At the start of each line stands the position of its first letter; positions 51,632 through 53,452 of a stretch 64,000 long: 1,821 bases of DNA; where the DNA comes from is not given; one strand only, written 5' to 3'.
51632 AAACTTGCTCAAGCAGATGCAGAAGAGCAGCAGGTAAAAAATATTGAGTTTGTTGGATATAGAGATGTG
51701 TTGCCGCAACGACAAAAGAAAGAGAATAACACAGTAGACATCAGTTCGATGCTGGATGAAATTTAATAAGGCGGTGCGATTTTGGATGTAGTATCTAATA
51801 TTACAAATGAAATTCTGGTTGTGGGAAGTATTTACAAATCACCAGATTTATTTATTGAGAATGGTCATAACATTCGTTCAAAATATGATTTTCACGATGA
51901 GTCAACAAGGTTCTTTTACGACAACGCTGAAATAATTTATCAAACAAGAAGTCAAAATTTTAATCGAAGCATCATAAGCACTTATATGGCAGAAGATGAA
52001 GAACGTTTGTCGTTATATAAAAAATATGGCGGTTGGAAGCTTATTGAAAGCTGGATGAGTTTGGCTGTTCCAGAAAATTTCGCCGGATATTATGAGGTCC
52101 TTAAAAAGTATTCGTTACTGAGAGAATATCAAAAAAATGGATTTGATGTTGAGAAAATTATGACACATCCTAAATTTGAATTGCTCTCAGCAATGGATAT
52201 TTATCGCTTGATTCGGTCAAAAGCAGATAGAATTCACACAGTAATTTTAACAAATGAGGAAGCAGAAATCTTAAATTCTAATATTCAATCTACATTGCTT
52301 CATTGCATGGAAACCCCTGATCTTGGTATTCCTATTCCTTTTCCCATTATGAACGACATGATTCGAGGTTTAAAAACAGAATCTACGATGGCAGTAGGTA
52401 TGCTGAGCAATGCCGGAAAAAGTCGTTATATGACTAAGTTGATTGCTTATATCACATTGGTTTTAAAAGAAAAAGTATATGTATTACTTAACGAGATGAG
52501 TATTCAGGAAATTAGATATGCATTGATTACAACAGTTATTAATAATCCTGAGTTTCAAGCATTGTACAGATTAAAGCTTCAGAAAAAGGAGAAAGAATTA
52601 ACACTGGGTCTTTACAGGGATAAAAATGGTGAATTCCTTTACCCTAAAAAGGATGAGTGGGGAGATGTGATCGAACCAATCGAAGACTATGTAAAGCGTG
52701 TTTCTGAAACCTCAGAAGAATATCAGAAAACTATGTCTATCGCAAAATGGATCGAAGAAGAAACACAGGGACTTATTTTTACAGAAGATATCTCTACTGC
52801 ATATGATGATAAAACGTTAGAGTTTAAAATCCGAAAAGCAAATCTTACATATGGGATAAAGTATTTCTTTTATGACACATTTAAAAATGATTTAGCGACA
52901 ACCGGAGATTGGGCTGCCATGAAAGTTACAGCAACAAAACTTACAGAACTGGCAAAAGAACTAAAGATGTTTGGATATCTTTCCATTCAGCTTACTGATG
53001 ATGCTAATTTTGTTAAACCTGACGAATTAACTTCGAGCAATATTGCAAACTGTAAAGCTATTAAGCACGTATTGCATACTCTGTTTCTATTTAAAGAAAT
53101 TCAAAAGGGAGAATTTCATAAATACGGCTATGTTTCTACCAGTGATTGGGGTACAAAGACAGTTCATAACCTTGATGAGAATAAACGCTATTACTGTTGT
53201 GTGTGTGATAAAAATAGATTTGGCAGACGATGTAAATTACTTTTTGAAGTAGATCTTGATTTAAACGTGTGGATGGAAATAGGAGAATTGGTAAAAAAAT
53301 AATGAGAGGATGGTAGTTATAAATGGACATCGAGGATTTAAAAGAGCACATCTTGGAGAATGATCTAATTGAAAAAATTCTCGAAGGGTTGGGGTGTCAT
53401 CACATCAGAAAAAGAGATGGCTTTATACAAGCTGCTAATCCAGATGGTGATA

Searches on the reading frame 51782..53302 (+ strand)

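Call 22: search_protein_families(library=pfam, proteins=[window:51782-53302:+], max_evalue=0.001)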
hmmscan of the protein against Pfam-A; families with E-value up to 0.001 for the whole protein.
window:51782-53302:+ (506 aa): 0 families

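Call 44: search_protein_families(library=phrogs, proteins=[window:51782-53302:+], max_evalue=0.00001)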
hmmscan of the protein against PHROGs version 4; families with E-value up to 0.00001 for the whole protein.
window:51782-53302:+ (506 aa): 1 family
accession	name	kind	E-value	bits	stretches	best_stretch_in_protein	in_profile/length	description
phrog_19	-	DNA, RNA and nucleotide metabolism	8.8e-29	101.8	1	6-502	160-583/621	DnaB-like replicative helicase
